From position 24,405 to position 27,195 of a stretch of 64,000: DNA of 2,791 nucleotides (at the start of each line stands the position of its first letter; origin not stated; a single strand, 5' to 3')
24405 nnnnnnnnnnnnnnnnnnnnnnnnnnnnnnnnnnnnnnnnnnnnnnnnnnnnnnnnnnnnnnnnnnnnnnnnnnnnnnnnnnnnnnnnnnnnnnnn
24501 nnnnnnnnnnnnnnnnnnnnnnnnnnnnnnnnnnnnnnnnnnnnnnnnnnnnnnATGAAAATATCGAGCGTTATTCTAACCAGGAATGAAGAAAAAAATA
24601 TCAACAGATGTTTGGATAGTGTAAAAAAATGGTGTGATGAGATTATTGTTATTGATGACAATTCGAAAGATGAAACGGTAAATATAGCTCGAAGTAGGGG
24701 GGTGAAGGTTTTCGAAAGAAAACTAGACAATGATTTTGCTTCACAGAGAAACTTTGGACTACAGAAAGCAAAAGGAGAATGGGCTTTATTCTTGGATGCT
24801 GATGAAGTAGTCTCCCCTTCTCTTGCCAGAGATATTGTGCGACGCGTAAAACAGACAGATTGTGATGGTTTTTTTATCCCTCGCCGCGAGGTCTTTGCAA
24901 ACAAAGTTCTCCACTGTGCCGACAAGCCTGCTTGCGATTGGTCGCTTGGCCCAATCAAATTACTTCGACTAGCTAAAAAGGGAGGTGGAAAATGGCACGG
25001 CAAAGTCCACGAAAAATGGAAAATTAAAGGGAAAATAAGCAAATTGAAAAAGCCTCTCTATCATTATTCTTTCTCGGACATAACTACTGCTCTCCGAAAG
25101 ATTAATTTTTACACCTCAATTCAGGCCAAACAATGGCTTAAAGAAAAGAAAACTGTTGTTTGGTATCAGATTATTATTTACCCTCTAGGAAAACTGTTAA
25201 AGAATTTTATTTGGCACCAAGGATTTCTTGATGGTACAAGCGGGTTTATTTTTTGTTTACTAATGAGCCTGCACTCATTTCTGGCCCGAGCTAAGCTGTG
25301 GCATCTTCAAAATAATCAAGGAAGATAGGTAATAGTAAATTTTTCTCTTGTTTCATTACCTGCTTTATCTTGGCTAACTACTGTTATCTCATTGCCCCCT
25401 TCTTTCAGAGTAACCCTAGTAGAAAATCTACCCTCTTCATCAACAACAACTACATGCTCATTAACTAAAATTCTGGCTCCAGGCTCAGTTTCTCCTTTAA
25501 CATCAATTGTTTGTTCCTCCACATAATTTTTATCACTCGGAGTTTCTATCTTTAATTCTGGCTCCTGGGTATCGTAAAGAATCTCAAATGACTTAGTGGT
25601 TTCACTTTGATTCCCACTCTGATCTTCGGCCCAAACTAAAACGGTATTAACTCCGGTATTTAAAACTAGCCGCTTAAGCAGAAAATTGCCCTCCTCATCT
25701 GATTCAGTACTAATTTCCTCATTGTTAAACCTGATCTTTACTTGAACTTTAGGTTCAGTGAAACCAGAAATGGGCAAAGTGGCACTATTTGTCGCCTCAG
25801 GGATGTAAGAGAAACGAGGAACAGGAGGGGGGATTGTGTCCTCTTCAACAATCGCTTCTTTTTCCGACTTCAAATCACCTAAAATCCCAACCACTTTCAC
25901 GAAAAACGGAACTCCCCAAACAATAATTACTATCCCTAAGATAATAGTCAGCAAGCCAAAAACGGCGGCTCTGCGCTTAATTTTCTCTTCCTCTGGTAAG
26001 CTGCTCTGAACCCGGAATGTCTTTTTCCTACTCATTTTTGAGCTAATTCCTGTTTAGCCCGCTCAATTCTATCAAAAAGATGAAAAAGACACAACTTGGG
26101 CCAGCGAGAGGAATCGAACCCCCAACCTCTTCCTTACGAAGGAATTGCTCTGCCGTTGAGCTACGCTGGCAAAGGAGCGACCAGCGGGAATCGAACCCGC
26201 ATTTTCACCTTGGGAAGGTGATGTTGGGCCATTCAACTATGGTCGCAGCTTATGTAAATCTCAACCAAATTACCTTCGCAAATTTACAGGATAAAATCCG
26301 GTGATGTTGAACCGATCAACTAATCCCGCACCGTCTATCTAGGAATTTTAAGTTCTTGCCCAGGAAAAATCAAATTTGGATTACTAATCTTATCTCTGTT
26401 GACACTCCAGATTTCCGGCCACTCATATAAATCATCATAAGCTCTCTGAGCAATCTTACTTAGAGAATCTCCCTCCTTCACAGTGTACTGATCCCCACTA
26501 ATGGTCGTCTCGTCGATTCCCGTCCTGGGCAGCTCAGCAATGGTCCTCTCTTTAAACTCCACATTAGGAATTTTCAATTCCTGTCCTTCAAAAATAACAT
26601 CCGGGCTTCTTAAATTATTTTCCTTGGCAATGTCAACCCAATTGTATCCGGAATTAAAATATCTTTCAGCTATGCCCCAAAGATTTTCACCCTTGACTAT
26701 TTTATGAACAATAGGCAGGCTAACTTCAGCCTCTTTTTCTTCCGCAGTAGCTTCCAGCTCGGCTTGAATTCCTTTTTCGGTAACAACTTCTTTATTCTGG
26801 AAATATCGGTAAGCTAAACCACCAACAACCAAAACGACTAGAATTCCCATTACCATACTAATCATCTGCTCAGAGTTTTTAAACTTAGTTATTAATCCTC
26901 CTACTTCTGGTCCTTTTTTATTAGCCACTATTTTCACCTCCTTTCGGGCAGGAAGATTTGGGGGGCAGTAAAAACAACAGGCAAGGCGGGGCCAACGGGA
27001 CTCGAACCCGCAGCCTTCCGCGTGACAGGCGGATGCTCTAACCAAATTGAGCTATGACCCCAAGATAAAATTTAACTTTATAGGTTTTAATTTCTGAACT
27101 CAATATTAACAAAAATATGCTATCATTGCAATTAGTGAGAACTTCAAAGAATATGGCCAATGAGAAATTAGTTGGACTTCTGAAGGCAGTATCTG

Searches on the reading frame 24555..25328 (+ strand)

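Call 11: search_protein_families(library=pfam, proteins=[window:24555-25328:+], max_evalue=0.001)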
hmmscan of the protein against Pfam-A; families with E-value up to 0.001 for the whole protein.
window:24555-25328:+ (257 aa): 4 families
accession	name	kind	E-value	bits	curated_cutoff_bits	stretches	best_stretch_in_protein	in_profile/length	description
PF00535.33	Glycos_transf_2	-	1.8e-26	93.5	23.3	1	6-116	3-121/168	Glycosyl transferase family 2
PF13704.12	Glyco_tranf_2_4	-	1.7e-07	32.1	27.5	1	10-86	1-84/98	Glycosyl transferase family 2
PF13641.12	Glyco_tranf_2_3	-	2.9e-05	24.6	27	1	4-101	4-114/230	Glycosyltransferase like family 2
PF10111.15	Glyco_tranf_2_2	-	7.5e-05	22.8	27.3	1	5-89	2-97/276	Glycosyltransferase like family 2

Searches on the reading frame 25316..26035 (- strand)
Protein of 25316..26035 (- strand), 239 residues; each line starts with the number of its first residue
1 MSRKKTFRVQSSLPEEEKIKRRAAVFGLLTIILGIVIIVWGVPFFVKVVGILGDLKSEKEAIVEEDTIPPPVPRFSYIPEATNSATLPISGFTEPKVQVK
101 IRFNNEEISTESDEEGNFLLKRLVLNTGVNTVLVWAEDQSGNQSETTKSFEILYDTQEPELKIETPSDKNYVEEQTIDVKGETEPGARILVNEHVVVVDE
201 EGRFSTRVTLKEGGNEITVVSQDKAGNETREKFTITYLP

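Call 11: search_protein_families(library=pfam, proteins=[window:25316-26035:-], max_evalue=0.001)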
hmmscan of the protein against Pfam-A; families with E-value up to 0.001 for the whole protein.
window:25316-26035:- (239 aa): 5 families
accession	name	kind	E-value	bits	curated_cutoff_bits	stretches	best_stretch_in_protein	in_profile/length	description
PF09136.16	Glucodextran_B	-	6.2e-24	84.2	27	2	159-236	1-80/83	Glucodextranase, domain B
PF17936.7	Big_6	-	8.1e-14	52.1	27.6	2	169-231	7-76/83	Bacterial Ig domain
PF19077.6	Big_13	-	3.2e-10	40.9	27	1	83-152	25-98/102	Bacterial Ig-like domain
PF02494.22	HYR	-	0.00016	22.4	21.7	0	207-237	51-81/81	HYR domain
PF13750.12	Big_3_3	-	0.00051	20.2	27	0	125-171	12-56/157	Bacterial Ig-like domain (group 3)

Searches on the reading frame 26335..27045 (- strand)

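Call 11: search_protein_families(library=pfam, proteins=[window:26335-27045:-], max_evalue=0.001)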
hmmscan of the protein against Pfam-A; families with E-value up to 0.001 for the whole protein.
window:26335-27045:- (236 aa): 3 families
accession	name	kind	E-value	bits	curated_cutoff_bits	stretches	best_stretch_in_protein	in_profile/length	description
PF01476.26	LysM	-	3.1e-27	94.7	20.9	2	187-235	1-43/43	LysM domain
PF23457.1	LysM2_NFP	-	8.8e-05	23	36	0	186-235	7-54/56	NFP LysM2 domain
PF23472.1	LysM2_CERK1_LYK3_4_5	-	0.00089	19.6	27.4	0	187-235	8-54/56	LYK3/4/5 LysM2 domain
